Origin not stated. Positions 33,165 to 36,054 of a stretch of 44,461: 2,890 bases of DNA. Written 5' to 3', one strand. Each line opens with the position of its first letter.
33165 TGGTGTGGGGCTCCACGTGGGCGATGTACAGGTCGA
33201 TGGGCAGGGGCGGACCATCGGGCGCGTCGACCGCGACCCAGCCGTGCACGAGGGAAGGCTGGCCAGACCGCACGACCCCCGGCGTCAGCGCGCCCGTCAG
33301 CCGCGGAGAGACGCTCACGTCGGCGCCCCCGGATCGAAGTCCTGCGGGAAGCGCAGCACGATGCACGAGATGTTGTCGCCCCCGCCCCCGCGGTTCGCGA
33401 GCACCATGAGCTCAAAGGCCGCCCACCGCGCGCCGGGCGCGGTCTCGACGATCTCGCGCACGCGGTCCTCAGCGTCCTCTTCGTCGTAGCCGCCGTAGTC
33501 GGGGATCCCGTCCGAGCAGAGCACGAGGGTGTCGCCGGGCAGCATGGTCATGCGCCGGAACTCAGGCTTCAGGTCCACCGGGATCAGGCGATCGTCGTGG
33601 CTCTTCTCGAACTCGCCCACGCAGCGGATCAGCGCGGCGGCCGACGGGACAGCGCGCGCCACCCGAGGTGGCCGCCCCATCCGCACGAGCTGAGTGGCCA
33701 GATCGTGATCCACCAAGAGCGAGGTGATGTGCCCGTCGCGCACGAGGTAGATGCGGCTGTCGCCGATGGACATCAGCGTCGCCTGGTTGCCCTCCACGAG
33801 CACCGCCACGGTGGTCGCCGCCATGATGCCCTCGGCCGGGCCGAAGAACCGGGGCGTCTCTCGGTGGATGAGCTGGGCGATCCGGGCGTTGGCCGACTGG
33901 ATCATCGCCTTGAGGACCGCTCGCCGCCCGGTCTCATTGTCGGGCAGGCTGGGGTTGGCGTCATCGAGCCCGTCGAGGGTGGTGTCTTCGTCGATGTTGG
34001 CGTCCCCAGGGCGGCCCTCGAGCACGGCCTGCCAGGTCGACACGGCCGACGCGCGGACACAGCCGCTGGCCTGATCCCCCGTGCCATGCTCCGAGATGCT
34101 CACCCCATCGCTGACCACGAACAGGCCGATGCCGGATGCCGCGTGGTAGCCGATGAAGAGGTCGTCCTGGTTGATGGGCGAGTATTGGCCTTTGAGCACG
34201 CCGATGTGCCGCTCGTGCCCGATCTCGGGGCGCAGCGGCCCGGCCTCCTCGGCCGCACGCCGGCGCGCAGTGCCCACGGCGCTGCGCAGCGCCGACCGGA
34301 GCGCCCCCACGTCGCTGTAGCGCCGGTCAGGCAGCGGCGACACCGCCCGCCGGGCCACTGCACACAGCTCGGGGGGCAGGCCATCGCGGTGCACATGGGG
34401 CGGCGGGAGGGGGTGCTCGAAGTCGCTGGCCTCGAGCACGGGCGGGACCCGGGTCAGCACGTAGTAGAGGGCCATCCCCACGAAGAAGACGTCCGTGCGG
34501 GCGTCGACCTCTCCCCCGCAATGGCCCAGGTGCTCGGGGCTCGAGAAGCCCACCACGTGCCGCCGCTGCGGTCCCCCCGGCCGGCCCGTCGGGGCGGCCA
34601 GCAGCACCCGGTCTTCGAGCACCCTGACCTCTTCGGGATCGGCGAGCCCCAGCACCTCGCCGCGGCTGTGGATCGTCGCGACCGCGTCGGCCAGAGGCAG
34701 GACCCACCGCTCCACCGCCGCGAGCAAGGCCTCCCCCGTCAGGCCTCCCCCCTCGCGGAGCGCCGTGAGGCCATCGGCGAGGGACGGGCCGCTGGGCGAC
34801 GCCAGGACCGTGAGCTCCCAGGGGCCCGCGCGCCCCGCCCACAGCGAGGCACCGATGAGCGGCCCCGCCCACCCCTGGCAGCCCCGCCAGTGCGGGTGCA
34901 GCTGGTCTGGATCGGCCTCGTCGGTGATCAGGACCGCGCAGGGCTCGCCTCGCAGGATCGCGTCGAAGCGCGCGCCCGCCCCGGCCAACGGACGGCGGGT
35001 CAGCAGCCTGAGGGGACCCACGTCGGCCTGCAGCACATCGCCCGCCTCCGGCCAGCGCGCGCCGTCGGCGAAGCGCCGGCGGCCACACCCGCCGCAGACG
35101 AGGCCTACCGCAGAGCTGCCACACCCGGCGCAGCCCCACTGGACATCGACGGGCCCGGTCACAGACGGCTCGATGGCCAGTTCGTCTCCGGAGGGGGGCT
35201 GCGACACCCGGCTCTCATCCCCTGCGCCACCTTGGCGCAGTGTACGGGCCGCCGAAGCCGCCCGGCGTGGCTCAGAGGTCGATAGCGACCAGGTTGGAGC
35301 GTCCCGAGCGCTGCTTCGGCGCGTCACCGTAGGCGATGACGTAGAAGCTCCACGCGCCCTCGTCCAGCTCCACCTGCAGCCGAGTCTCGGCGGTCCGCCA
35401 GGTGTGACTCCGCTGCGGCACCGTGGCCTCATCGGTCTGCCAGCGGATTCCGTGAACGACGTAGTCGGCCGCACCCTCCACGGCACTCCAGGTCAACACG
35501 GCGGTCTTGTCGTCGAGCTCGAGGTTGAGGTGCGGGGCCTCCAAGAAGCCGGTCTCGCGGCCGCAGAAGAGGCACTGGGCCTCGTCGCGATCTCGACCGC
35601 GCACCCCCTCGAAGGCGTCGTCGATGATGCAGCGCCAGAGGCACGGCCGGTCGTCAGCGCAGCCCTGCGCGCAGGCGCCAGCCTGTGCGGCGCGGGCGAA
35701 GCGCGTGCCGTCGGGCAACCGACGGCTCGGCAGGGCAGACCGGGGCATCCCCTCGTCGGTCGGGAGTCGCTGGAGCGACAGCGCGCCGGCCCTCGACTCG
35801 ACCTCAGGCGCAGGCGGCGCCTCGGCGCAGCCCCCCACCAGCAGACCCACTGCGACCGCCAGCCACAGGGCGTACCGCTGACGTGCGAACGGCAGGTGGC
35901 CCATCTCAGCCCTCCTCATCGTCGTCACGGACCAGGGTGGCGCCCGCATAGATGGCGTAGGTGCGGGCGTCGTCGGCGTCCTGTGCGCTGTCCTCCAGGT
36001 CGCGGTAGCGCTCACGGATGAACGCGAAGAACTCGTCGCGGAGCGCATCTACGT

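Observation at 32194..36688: Tightly coupled four-gene module: wHTH-like protein / Cys-rich FN3 lipoprotein / Cys-ribbon-pseudokinase-PP2C fusion / MIDAS-less vWA-like protein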

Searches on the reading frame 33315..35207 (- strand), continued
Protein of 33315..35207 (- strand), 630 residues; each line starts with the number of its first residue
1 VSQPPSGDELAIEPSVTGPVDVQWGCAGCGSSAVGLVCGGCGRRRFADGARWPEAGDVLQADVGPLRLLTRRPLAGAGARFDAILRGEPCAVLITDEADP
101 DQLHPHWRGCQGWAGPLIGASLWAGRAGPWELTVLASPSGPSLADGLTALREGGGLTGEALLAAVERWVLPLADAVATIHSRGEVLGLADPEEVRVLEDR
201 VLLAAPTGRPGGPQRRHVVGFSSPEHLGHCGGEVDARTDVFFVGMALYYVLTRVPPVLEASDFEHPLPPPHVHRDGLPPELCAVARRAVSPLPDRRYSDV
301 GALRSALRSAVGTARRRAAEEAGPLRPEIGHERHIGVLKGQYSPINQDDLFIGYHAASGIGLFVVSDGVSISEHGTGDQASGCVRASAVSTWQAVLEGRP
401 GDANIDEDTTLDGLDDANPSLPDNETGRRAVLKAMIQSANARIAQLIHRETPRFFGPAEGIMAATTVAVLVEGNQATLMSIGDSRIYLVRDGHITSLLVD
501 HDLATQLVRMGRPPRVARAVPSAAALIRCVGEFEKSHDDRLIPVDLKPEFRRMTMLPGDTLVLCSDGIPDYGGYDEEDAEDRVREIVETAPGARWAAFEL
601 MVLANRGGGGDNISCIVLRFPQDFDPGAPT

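Call 33: search_protein_families(library=pfam, proteins=[L043:8984-11146:+, L080:8438-10960:+, L082:8021-11137:+, L049:9101-11353:+, L033:83-2230:+, L026:9173-11449:+], max_evalue=0.01)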
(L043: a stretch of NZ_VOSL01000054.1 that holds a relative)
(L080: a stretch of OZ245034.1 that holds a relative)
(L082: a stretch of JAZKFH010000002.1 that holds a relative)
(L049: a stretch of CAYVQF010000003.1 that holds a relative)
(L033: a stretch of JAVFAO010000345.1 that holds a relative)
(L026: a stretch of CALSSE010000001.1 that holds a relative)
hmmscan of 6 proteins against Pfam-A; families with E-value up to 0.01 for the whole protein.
L043:8984-11146:+ (720 aa): 4 families
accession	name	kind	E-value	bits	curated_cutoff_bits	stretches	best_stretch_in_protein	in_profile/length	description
PF13672.11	PP2C_2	-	7.7e-11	42.4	24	1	457-668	2-175/209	Protein phosphatase 2C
PF00069.31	Pkinase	-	7.5e-06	26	31.7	1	326-376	148-196/263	Protein kinase domain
PF00481.26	PP2C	-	0.00011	22.4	20.3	1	558-602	96-141/255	Protein phosphatase 2C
PF13248.11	Zn_ribbon_3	-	0.0014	18.4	27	1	10-30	1-22/26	zinc-ribbon domain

L080:8438-10960:+ (840 aa): 3 families
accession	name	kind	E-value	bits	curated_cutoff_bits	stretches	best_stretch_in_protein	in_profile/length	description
PF13672.11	PP2C_2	-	1.6e-12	47.8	24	1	585-800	5-187/209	Protein phosphatase 2C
PF00481.26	PP2C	-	5.6e-07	29.9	20.3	1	683-830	99-255/255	Protein phosphatase 2C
PF07228.17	SpoIIE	-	9.7e-05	22.8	25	1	764-836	111-190/192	Stage II sporulation protein E (SpoIIE)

L082:8021-11137:+ (1038 aa): 3 families
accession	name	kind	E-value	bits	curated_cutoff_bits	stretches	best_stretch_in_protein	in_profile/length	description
PF00481.26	PP2C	-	3.4e-07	30.6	20.3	1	861-907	98-145/255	Protein phosphatase 2C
PF13672.11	PP2C_2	-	1.6e-06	28.2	24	1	768-970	9-179/209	Protein phosphatase 2C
PF07228.17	SpoIIE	-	0.00027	21.4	25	1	943-1022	111-190/192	Stage II sporulation protein E (SpoIIE)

L049:9101-11353:+ (750 aa): 4 families
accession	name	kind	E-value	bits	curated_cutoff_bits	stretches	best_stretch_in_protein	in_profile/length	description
PF13672.11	PP2C_2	-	1.7e-10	41.3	24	1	480-709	1-193/209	Protein phosphatase 2C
PF00481.26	PP2C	-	6.1e-07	29.8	20.3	1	583-732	100-253/255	Protein phosphatase 2C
PF00069.31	Pkinase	-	9.2e-06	25.7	31.7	1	298-402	91-196/263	Protein kinase domain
PF07228.17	SpoIIE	-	0.00062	20.2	25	0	656-699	98-138/192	Stage II sporulation protein E (SpoIIE)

L033:83-2230:+ (715 aa): 4 families
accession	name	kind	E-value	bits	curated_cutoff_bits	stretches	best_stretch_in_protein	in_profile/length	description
PF13672.11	PP2C_2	-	1.3e-13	51.5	24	1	451-677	2-192/209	Protein phosphatase 2C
PF00069.31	Pkinase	-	2.7e-07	30.7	31.7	1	248-373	72-196/263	Protein kinase domain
PF00481.26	PP2C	-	6e-07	29.8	20.3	1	550-661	98-215/255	Protein phosphatase 2C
PF07228.17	SpoIIE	-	2.7e-05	24.6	25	0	636-665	111-138/192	Stage II sporulation protein E (SpoIIE)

L026:9173-11449:+ (758 aa): 2 families
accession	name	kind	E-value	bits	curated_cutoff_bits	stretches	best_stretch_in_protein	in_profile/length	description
PF13672.11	PP2C_2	-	4.7e-09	36.5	24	1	475-708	12-189/209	Protein phosphatase 2C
PF07228.17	SpoIIE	-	0.00038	20.9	25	0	673-706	114-148/192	Stage II sporulation protein E (SpoIIE)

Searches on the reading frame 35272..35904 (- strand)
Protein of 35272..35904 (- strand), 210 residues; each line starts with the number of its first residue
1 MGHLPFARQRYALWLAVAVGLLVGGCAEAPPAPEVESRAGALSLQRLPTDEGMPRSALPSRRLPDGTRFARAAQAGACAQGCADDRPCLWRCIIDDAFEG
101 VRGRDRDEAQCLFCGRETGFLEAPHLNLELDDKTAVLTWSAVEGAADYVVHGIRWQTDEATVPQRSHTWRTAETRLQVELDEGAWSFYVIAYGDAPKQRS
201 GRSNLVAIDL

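Call 3: search_protein_families(library=pfam, proteins=[window:35272-35904:-], max_evalue=1)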
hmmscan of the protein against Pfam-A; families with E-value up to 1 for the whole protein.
window:35272-35904:- (210 aa): 0 families

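Call 4: search_protein_families(library=ncbifam, proteins=[window:35272-35904:-], max_evalue=1)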
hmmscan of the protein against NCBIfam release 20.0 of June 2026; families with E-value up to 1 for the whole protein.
window:35272-35904:- (210 aa): 0 families

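Call 30: search_protein_families(library=padloc, proteins=[window:35272-35904:-], max_evalue=1)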
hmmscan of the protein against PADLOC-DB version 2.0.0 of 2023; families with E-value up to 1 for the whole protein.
window:35272-35904:- (210 aa): 0 families

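Call 60: search_solved_structures(query=A7, max_evalue=10, show_alignments=1)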
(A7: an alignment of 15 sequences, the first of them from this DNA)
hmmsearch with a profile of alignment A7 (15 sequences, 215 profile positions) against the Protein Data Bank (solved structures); distinct sequences matched with E-value up to 10: 98 (the best 60 are shown).
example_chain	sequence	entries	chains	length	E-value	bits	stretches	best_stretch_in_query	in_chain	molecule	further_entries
8q6t_I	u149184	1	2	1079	4.9e-17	66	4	129-201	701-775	Titin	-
8g4l_bm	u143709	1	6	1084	1.5e-12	51.3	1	129-199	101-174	Titin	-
6mfa_A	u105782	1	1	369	3.2e-06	30.6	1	126-203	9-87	Fibronectin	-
2dkm_A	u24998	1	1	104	2.2e-05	27.9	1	125-201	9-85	Collagen alpha-1(XX) chain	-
3lpw_A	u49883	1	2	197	7.7e-05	26.1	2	129-199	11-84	A77-A78 domain from Titin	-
1fnf_A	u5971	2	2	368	0.00011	25.7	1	141-213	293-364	FIBRONECTIN | Isoform 1 of Fibronectin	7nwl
6xay_A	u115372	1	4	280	0.00011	25.7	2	141-213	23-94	Fibronectin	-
6xax_B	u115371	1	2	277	0.00065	23.1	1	128-200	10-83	Fibronectin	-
9w18_A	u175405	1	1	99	0.0013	22.1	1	130-213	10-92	Fibronectin3-6847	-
8oty_A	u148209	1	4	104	0.002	21.5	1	130-201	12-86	Titin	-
7zcb_B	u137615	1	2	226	0.0023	21.3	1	130-211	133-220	Pikachurin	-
8bnq_A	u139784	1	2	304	0.0031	20.9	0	168-211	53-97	Titin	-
5l2h_A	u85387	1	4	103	0.0053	20.1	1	125-201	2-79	Centyrin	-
4m6a_A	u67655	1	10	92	0.0058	20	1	125-209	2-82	Tencon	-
1fnh_A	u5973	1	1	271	0.0063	19.9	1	178-202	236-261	PROTEIN (FIBRONECTIN)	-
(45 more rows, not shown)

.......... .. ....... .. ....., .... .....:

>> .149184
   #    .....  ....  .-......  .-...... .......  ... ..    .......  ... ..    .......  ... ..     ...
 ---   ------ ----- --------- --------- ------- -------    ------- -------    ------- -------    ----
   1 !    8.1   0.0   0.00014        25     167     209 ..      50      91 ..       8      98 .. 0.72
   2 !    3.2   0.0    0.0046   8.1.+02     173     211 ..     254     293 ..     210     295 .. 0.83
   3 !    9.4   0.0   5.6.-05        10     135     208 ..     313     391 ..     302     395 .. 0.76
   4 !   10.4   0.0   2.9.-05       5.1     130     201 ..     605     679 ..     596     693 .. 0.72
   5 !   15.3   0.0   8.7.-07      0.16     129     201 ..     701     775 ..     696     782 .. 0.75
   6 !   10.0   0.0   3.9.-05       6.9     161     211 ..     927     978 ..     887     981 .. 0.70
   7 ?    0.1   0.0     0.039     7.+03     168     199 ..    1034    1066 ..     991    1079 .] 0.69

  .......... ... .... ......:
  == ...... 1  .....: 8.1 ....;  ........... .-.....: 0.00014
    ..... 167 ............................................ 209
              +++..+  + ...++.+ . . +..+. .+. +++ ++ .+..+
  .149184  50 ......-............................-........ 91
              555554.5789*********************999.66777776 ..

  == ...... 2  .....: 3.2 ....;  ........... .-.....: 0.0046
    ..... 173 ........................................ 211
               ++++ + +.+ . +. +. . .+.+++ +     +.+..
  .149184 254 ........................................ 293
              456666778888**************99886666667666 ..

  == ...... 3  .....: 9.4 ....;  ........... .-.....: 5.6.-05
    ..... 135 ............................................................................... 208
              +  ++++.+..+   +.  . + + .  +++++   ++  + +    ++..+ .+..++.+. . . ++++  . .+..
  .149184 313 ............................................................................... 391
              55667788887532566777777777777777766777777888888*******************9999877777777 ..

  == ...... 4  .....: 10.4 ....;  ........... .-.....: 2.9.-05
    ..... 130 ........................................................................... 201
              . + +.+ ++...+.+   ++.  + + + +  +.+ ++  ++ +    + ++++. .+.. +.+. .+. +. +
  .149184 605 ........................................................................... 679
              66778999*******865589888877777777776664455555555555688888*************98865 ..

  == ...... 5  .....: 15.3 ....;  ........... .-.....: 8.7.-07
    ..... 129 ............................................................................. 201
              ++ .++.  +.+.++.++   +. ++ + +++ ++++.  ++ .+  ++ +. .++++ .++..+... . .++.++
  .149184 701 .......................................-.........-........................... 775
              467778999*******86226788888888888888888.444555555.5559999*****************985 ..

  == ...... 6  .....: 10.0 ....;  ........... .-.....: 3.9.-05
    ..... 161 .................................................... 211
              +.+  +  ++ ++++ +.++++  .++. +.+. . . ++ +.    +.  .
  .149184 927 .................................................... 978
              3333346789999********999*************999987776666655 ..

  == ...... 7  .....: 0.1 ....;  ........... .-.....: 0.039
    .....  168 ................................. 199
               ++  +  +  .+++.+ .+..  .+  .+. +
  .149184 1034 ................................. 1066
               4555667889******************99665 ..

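Call 61: search_protein_families(library=pfam, alignment_id=A7, max_evalue=1)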
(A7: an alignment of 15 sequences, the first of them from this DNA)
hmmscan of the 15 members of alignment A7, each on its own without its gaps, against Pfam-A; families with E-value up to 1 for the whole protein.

A. member 1, seq(210 aa): 0 families

B. families by the number of members that match (of 15 scanned): 8 families
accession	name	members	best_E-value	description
PF00041.27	fn3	5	0.00023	Fibronectin type III domain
PF16383.10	DUF4992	2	0.2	Domain of unknown function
PF24974.1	DUF7771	1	0.022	Domain of unknown function (DUF7771)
PF10099.14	RskA_C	1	0.077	Anti-sigma-K factor rskA, C-terminal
PF25322.2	RBD_SIN1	1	0.089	SIN1 Ras-binding domain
PF13627.12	LptM_cons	1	0.22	LPS-assembly lipoprotein LptM, conserved region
PF00879.23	Defensin_propep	1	0.36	Defensin propeptide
PF11154.13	DUF2934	1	0.51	Protein of unknown function (DUF2934)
